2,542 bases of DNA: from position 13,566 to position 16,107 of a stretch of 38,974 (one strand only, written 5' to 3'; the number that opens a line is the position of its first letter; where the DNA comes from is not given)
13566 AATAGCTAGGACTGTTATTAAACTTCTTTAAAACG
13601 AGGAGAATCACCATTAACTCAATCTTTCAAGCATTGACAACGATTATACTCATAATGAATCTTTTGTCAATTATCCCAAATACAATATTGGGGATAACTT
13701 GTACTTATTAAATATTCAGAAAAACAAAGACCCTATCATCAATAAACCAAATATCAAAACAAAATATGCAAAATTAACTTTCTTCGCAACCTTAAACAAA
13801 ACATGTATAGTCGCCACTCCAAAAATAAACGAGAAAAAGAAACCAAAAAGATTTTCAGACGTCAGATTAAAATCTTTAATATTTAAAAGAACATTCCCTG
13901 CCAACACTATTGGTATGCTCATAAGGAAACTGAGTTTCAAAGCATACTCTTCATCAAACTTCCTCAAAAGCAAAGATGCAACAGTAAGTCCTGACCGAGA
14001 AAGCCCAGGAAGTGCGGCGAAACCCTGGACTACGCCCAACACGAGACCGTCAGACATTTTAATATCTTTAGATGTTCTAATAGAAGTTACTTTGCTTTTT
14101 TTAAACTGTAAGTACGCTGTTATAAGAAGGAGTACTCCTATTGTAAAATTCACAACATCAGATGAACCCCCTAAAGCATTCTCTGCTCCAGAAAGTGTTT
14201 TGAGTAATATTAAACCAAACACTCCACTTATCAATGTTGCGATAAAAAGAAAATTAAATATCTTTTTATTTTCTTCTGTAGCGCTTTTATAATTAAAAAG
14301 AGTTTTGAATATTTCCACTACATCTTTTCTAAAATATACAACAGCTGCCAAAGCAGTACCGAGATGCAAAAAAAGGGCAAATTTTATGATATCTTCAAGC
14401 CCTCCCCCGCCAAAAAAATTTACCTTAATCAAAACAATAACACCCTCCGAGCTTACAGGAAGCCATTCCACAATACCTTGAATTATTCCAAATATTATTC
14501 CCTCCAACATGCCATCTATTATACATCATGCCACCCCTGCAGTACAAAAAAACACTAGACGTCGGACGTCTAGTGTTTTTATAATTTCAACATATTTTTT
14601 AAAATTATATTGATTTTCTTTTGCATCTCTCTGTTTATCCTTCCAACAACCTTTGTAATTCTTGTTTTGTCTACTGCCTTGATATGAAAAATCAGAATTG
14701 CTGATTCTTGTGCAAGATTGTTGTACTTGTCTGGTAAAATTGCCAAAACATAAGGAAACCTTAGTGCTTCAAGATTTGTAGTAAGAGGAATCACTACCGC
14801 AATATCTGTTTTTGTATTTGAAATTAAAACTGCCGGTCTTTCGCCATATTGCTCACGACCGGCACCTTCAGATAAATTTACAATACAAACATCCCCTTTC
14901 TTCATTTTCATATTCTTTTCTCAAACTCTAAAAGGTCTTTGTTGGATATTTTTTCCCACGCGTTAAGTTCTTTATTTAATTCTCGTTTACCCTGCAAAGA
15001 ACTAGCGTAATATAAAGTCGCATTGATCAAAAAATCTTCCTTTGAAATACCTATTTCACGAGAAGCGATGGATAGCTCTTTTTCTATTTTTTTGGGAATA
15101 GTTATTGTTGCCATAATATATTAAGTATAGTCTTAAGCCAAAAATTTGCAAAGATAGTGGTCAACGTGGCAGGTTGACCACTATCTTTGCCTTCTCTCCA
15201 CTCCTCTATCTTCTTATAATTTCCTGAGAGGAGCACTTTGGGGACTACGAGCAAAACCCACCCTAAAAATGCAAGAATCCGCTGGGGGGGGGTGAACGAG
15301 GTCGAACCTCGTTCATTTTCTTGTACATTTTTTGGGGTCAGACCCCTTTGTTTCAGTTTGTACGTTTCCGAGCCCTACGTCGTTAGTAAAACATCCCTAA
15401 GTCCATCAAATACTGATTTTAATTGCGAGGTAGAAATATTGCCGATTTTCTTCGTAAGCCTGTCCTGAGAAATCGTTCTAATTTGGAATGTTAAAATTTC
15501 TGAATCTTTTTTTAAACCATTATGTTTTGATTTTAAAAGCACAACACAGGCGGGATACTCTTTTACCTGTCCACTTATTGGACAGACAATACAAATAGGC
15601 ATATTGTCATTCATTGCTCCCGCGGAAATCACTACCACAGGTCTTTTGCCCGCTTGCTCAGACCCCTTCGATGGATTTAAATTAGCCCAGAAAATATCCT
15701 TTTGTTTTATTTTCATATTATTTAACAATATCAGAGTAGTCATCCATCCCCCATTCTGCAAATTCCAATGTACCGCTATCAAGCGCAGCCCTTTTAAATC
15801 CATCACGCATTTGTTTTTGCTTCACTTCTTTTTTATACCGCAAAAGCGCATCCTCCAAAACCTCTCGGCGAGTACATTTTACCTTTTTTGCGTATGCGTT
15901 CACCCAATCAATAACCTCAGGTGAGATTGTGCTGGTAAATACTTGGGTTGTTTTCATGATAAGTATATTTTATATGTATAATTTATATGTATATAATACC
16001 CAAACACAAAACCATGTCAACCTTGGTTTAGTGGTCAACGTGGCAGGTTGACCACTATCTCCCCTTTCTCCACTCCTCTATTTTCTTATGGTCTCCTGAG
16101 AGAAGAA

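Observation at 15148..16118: Second case of the same architecture: MazEF cassette bracketed by a duplicated trmD 3' end plus its stop-codon hairpin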

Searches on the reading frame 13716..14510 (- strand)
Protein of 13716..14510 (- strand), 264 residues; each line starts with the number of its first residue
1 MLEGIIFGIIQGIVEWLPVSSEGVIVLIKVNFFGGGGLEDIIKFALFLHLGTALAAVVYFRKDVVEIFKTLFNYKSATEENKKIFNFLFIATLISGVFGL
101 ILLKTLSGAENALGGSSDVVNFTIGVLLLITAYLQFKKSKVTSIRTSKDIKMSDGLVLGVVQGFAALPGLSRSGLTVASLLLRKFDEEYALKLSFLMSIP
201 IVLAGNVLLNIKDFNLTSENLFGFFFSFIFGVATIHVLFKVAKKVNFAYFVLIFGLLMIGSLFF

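Call 8: search_protein_families(library=pfam, proteins=[window:13716-14510:-], max_evalue=0.01)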
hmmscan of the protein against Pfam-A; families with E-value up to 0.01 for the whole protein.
window:13716-14510:- (264 aa): 1 family
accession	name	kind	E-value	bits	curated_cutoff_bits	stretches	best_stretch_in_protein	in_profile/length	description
PF02673.24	BacA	-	8.4e-52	176.8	33.4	1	5-252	2-249/257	Bacitracin resistance protein BacA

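Call 49: find_homologous_proteins(query=window:13716-14510:-, max_evalue=1e-40)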
Query window:13716-14510:- (264 aa): 1314 proteins with E <= 1e-40 among 8000 candidates; the best 120 are listed.
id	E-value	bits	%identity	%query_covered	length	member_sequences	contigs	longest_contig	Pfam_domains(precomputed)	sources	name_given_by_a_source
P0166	3.0e-155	533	100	100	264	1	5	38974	PF02673.25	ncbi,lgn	-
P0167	2.7e-131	455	83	100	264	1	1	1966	PF02673.25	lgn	-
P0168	6.1e-128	444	81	100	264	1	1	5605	PF02673.25,PF01925.26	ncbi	-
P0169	5.7e-127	441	78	100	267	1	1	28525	PF02673.25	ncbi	-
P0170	2.2e-126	439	77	100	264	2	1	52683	PF02673.25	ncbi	-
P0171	2.7e-126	438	81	100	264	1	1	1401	PF02673.25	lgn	-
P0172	1.1e-125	436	82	98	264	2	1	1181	PF02673.25,PF01925.26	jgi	-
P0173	3.3e-125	435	79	100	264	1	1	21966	PF02673.25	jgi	-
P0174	3.4e-124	431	79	98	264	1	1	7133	PF02673.25,PF01925.26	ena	-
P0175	2.6e-121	422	75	100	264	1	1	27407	PF02673.25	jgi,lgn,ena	-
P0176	3.1e-121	422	76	100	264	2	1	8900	PF02673.25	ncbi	-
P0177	3.2e-121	422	76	95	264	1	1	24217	PF02673.25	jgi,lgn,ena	-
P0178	2.3e-120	419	79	98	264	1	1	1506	PF02673.25,PF01925.26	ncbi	-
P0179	2.3e-117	409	76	100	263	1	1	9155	PF02673.25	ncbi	-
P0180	4.7e-93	329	63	100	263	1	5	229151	PF02673.25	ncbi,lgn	-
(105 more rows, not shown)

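Call 50: find_encoding_contigs(protein=P0166, flank=5000, max_places=8)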
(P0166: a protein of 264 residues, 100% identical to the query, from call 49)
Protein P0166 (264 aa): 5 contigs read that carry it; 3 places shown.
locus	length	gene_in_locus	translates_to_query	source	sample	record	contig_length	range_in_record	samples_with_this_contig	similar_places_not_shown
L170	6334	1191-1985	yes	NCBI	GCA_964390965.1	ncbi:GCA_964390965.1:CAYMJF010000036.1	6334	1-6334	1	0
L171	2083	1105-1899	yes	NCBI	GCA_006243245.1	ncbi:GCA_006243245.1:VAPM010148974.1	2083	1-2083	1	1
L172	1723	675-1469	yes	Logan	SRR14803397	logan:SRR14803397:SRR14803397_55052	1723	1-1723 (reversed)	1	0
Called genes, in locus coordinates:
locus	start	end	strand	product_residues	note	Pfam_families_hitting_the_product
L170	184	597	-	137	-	-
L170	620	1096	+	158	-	-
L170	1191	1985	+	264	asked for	PF02673:BacA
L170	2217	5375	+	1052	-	PF04563:RNA_pol_Rpb2_1, PF04561:RNA_pol_Rpb2_2, PF04565:RNA_pol_Rpb2_3, PF10385:RNA_pol_Rpb2_45, PF00562:RNA_pol_Rpb2_6, PF04560:RNA_pol_Rpb2_7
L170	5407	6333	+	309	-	?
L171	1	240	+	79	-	?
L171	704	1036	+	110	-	PF02452:PemK_toxin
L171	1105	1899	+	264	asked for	PF02673:BacA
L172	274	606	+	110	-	PF02452:PemK_toxin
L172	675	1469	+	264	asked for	PF02673:BacA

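Call 54: search_protein_families(library=pfam, proteins=[L170:184-597:-, L170:620-1096:+], max_evalue=1)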
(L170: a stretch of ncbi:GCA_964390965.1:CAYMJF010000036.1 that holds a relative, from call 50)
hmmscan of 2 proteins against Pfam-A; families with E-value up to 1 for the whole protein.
L170:184-597:- (137 aa): 0 families

L170:620-1096:+ (158 aa): 0 families

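Call 87: search_protein_families(library=ncbifam, proteins=[L170:184-597:-, L170:620-1096:+], max_evalue=0.1)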
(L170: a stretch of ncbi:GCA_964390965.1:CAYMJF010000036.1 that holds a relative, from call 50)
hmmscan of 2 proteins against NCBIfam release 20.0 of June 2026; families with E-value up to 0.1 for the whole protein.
L170:184-597:- (137 aa): 1 family
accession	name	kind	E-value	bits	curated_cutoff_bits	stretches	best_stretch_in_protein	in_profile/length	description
NF033898.1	QWxxN_dom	domain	0.012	15.9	55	1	15-87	5-76/127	QWxxN domain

L170:620-1096:+ (158 aa): 0 families

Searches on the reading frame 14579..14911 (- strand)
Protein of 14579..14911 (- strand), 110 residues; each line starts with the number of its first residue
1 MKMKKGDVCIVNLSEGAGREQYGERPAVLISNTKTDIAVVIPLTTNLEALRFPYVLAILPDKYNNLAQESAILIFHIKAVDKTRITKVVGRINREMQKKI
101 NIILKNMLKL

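Call 8: search_protein_families(library=pfam, proteins=[window:14579-14911:-], max_evalue=0.01)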
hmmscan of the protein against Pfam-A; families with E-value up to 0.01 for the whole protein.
window:14579-14911:- (110 aa): 1 family
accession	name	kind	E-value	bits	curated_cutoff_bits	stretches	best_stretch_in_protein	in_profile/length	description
PF02452.23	PemK_toxin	-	9.8e-19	68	23.1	1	4-108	1-109/109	PemK-like, MazF-like toxin of type II toxin-antitoxin system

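Call 79: find_encoding_contigs(protein=window:14579-14911:-, flank=4000, max_places=10)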
Protein window:14579-14911:- (110 aa): 6 contigs read that carry it; 4 places shown.
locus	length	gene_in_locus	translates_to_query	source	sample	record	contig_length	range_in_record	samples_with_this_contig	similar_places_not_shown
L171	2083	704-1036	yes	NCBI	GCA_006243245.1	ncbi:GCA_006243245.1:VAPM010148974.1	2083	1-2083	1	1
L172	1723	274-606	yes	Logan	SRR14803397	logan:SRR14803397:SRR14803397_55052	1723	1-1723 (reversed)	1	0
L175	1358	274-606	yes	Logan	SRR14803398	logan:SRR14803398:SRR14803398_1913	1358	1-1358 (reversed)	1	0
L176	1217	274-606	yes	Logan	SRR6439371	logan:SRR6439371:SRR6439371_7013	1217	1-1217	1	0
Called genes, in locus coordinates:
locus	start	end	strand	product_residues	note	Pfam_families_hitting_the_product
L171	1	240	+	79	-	?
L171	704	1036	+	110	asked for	PF02452:PemK_toxin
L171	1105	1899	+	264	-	PF02673:BacA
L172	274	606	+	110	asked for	PF02452:PemK_toxin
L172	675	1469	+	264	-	PF02673:BacA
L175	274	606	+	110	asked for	PF02452:PemK_toxin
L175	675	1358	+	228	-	?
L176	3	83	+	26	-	?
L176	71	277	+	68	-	-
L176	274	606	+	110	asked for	PF02452:PemK_toxin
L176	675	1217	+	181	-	?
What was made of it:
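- Tried and rejected: These returned only the same haplotype or contigs that break at the hairpin (calls 50, 79).
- Three Logan contigs break exactly at the hairpin (call 79).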

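Call 88: search_protein_families(library=padloc, proteins=[window:14579-14911:-], max_evalue=0.01)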
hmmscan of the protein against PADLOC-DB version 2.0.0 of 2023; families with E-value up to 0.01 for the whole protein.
window:14579-14911:- (110 aa): 0 families

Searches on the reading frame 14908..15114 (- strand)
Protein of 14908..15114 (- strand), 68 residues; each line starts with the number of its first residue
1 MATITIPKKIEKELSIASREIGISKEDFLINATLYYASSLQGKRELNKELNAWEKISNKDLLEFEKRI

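Call 8: search_protein_families(library=pfam, proteins=[window:14908-15114:-], max_evalue=0.01)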
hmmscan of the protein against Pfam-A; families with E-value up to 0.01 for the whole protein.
window:14908-15114:- (68 aa): 0 families

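Call 54: search_protein_families(library=pfam, proteins=[window:14908-15114:-], max_evalue=1)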
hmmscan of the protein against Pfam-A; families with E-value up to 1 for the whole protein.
window:14908-15114:- (68 aa): 1 family
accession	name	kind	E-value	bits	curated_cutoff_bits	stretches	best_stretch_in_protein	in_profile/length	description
PF14077.11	WD40_alt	-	0.052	13.8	25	1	45-68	22-44/48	Alternative WD40 repeat motif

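Call 87: search_protein_families(library=ncbifam, proteins=[window:14908-15114:-], max_evalue=0.1)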
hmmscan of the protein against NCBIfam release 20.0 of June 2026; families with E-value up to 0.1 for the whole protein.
window:14908-15114:- (68 aa): 0 families

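Call 88: search_protein_families(library=padloc, proteins=[window:14908-15114:-], max_evalue=0.01)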
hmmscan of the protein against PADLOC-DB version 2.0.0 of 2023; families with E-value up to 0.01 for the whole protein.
window:14908-15114:- (68 aa): 0 families

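Call 91: search_solved_structures(query=window:14908-15114:-, max_evalue=1)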
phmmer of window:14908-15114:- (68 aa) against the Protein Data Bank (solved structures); distinct sequences matched with E-value up to 1: 0.

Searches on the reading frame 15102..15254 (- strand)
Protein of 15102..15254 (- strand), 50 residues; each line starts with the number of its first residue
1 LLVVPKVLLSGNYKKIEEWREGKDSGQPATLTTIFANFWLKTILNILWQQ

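Call 8: search_protein_families(library=pfam, proteins=[window:15102-15254:-], max_evalue=0.01)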
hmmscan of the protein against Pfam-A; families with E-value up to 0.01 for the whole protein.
window:15102-15254:- (50 aa): 0 families

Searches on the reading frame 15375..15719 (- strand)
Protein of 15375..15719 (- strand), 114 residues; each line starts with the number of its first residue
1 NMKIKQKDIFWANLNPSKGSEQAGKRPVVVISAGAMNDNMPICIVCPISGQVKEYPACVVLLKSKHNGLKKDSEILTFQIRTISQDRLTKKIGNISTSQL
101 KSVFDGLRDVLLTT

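Call 8: search_protein_families(library=pfam, proteins=[window:15375-15719:-], max_evalue=0.01)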
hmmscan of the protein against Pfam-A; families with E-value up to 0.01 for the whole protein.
window:15375-15719:- (114 aa): 1 family
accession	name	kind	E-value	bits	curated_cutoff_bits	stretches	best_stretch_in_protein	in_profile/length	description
PF02452.23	PemK_toxin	-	2.5e-28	98.9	23.1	1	5-111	1-109/109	PemK-like, MazF-like toxin of type II toxin-antitoxin system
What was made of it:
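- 15375..15716 (-): MazF-2 toxin (PemK/MazF family). Pfam PemK_toxin, E 2.5e-28 (call 8).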

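Call 12: find_encoding_contigs(protein=window:15375-15719:-, flank=10000, max_places=10)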
Protein window:15375-15719:- (114 aa): no gene with exactly this product is on record in the collection.

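Call 28: find_homologous_proteins(query=window:15375-15719:-, max_evalue=1e-10)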
Query window:15375-15719:- (114 aa): 45 proteins with E <= 1e-10 among 56 candidates.
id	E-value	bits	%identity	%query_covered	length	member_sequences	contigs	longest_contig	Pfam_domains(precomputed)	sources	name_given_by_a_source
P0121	2.4e-67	242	99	100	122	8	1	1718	PF02452.24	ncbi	-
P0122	5.6e-40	154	64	97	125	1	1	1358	PF02452.24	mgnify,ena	mgnify:CR=1 FL=1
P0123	2.0e-39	152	66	96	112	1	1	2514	PF02452.24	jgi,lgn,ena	-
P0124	2.0e-39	152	64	97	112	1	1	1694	PF02452.24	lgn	-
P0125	3.2e-39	151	62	96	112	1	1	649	PF02452.24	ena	-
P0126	7.4e-39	150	64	96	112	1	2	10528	PF02452.24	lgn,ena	-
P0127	1.1e-38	149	65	96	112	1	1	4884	PF02452.24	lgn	-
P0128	2.2e-37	145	65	96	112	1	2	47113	PF02452.24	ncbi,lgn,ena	-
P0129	3.1e-37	145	65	89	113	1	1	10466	PF02452.24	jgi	jgi:mRNA interferase MazF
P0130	6.0e-37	144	56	96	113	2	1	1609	PF02452.24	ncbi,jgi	-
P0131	6.7e-37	144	64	96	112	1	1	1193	PF02452.24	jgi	jgi:mRNA interferase MazF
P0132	1.5e-36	143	60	94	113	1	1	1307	PF02452.24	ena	-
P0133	4.4e-36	141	58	96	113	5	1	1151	PF02452.24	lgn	-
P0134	5.2e-36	141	56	97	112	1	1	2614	PF02452.24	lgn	-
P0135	7.0e-36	140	62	96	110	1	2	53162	PF02452.24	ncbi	-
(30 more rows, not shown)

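Call 40: find_encoding_contigs(protein=P0121, flank=6000, max_places=6)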
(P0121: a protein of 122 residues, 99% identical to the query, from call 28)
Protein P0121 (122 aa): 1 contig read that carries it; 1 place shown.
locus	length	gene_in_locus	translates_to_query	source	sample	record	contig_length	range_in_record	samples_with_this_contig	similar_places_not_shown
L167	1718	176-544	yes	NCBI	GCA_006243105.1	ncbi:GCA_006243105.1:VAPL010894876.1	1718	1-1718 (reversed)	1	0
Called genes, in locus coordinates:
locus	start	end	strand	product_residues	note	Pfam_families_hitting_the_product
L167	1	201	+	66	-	?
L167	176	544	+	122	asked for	PF02452:PemK_toxin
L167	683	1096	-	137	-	-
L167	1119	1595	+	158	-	-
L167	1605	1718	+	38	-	?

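Call 88: search_protein_families(library=padloc, proteins=[window:15375-15719:-], max_evalue=0.01)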
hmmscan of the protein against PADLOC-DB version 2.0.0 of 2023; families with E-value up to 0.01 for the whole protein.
window:15375-15719:- (114 aa): 0 families

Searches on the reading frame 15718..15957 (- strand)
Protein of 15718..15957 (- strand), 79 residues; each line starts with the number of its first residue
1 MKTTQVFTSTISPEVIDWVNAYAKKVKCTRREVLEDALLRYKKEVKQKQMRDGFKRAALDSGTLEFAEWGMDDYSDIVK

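Call 8: search_protein_families(library=pfam, proteins=[window:15718-15957:-], max_evalue=0.01)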
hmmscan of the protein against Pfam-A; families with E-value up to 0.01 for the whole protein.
window:15718-15957:- (79 aa): 0 families

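Call 54: search_protein_families(library=pfam, proteins=[window:15718-15957:-], max_evalue=1)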
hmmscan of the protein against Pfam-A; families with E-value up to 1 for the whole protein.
window:15718-15957:- (79 aa): 1 family
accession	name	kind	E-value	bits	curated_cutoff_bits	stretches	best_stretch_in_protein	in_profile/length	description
PF16188.10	Peptidase_M24_C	-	0.039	14.3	28.9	1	6-37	18-49/63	C-terminal region of peptidase_M24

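Call 87: search_protein_families(library=ncbifam, proteins=[window:15718-15957:-], max_evalue=0.1)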
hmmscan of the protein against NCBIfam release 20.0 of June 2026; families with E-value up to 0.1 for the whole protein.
window:15718-15957:- (79 aa): 1 family
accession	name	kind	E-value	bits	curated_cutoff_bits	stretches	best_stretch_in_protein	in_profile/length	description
NF052625.1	Rick_Sca2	equivalog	0.047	11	2200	1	3-63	534-594/1730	surface cell antigen Sca2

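Call 88: search_protein_families(library=padloc, proteins=[window:15718-15957:-], max_evalue=0.01)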
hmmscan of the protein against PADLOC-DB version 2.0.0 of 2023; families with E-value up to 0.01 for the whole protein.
window:15718-15957:- (79 aa): 0 families

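Call 90: search_solved_structures(query=window:15718-15957:-, max_evalue=1)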
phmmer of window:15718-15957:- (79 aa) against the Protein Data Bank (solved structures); distinct sequences matched with E-value up to 1: 4.
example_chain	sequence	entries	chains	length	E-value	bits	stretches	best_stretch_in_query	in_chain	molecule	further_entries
2vaj_A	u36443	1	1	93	0.12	15.7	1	8-52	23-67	NEURAL CELL ADHESION MOLECULE 2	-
2xy2_A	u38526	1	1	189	0.4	14.1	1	8-52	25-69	NEURAL CELL ADHESION MOLECULE 2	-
9l08_A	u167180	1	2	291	0.49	13.9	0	31-56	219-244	Covalently Connected Cytochrome c555 trimer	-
2wim_A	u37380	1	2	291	0.84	13.1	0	8-52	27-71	NEURAL CELL ADHESION MOLECULE 2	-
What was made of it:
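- Checked: Neither antitoxin matches any Pfam, NCBIfam or PDB sequence (calls 8, 54, 87, 90, 91), so 'RHH' is unverified.
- Tried and rejected: Nothing found (calls 8, 54, 87, 88, 90, 91).
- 15718..15957 (-): Antitoxin-2 candidate (79 aa). Fold unverified. No family or PDB match (calls 8, 54, 87, 90).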
